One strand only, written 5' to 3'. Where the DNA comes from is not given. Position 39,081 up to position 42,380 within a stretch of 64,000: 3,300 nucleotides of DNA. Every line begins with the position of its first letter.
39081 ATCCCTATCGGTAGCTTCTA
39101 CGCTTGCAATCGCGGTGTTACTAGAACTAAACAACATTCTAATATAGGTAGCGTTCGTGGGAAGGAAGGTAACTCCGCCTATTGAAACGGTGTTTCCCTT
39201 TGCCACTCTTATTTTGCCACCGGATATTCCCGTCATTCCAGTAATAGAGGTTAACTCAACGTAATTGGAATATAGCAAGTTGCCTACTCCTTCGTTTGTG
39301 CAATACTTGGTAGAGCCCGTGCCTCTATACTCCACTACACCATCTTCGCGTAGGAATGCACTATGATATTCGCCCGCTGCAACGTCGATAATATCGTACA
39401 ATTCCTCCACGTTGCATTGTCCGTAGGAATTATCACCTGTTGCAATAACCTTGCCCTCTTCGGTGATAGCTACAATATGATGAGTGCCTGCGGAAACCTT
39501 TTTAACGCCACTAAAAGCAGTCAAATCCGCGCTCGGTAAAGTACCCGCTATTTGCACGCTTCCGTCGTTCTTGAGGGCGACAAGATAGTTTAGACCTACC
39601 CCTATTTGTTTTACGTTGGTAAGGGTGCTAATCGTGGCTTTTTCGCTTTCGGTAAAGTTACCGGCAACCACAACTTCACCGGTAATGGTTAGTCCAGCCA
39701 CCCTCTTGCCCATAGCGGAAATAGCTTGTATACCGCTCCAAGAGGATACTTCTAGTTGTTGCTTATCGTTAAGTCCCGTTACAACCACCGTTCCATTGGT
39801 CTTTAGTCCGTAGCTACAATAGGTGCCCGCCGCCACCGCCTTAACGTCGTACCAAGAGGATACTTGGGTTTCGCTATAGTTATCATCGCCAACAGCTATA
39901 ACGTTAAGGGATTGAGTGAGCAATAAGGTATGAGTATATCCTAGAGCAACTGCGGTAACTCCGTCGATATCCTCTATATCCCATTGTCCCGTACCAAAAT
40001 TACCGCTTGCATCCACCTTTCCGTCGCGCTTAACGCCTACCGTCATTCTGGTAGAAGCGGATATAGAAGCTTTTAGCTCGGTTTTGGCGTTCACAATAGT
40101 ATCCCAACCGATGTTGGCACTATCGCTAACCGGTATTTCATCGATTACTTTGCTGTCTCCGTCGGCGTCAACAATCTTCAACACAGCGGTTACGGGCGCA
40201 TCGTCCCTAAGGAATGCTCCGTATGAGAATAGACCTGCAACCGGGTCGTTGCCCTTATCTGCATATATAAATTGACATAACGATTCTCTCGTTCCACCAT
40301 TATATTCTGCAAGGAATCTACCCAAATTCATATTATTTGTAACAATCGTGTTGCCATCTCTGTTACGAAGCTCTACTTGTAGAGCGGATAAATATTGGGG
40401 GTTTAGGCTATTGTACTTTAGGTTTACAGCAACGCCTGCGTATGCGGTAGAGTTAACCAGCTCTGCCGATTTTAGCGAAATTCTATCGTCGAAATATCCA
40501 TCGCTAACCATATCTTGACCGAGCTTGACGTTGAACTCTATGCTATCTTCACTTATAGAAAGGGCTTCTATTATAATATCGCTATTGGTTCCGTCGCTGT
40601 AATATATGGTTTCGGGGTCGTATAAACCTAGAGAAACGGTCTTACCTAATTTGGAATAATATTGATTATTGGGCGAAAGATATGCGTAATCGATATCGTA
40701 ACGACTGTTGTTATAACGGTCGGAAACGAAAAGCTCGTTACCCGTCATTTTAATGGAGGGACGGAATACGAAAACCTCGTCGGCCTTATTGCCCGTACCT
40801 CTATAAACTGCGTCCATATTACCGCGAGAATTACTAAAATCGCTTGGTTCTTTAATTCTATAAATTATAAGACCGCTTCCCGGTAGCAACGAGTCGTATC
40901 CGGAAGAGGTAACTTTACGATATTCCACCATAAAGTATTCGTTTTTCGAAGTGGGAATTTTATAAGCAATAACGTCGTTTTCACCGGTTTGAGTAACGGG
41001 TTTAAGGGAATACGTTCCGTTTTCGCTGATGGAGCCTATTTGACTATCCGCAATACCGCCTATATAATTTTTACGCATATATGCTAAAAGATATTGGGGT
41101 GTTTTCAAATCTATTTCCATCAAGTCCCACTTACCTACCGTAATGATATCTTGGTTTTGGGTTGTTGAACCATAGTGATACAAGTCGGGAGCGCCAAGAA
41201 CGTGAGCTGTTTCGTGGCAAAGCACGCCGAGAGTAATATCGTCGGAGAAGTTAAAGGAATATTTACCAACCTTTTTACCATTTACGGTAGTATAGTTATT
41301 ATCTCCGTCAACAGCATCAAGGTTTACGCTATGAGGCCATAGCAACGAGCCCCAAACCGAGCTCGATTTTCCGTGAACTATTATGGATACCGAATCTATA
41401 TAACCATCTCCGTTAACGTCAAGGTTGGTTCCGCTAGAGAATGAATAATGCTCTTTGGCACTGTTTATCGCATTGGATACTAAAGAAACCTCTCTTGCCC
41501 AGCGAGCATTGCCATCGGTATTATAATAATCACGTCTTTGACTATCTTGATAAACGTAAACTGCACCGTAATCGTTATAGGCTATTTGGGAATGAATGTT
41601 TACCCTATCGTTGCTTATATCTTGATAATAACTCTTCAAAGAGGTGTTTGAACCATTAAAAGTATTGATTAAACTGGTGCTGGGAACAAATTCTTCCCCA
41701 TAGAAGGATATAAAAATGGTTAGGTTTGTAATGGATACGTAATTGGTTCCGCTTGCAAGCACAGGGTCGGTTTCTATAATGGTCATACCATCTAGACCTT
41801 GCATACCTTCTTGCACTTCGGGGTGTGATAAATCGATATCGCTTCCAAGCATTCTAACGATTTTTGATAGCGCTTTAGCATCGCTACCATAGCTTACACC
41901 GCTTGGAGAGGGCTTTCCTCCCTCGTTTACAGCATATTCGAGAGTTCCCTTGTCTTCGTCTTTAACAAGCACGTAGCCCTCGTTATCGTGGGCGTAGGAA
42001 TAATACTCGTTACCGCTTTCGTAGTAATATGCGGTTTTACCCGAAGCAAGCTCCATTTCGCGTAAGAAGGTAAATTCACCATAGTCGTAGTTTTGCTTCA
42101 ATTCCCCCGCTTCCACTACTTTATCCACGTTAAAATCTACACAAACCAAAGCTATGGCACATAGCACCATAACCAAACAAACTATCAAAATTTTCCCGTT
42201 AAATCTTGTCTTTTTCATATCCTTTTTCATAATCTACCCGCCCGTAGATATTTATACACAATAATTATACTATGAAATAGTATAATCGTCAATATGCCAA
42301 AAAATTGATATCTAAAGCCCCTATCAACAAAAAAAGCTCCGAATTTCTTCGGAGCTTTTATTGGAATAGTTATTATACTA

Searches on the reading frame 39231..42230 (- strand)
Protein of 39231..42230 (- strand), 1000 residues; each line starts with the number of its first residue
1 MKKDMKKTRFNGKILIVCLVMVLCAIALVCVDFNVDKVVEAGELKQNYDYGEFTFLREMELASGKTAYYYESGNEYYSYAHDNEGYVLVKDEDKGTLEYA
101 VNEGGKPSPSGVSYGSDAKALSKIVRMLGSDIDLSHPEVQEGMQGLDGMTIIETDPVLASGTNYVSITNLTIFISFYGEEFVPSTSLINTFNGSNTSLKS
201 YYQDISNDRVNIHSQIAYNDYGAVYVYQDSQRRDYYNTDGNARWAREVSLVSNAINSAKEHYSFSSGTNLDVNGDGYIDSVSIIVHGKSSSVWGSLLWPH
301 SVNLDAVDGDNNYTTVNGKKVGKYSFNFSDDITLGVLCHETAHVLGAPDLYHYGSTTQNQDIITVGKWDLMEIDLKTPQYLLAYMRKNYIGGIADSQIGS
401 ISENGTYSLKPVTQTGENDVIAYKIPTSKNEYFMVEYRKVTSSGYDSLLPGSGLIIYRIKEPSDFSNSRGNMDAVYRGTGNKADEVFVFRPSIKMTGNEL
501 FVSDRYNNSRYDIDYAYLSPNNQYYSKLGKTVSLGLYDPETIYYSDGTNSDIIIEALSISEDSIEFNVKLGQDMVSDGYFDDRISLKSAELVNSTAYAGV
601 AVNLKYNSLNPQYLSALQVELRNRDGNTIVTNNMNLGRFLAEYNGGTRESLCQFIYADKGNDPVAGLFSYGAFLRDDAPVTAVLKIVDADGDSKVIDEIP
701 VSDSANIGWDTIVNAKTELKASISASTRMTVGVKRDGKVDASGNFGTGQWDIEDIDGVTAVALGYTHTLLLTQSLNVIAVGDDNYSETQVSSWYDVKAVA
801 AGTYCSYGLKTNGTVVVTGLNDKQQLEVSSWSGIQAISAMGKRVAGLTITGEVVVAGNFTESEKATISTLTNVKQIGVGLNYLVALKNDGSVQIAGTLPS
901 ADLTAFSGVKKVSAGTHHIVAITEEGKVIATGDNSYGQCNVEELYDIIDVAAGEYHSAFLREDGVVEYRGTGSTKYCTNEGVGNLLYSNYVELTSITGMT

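Call 45: search_protein_families(library=pfam, proteins=[window:39231-42230:-], max_evalue=1)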
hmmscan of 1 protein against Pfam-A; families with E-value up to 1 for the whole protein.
window:39231-42230:- (1000 aa): 4 families
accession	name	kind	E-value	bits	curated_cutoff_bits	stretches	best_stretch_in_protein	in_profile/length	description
PF13540.12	RCC1_2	-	1.1e-27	95.5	22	4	909-938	1-30/30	Regulator of chromosome condensation (RCC1) repeat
PF25390.1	WD40_RLD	-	9.6e-20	71.6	150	2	867-972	135-273/363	RCC1-like domain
PF00415.24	RCC1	-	0.00031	21.7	21.7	0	942-960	30-50/50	Regulator of chromosome condensation (RCC1) repeat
PF00404.24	Dockerin_1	-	0.14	12.8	22.9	1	249-280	16-46/57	Dockerin type I domain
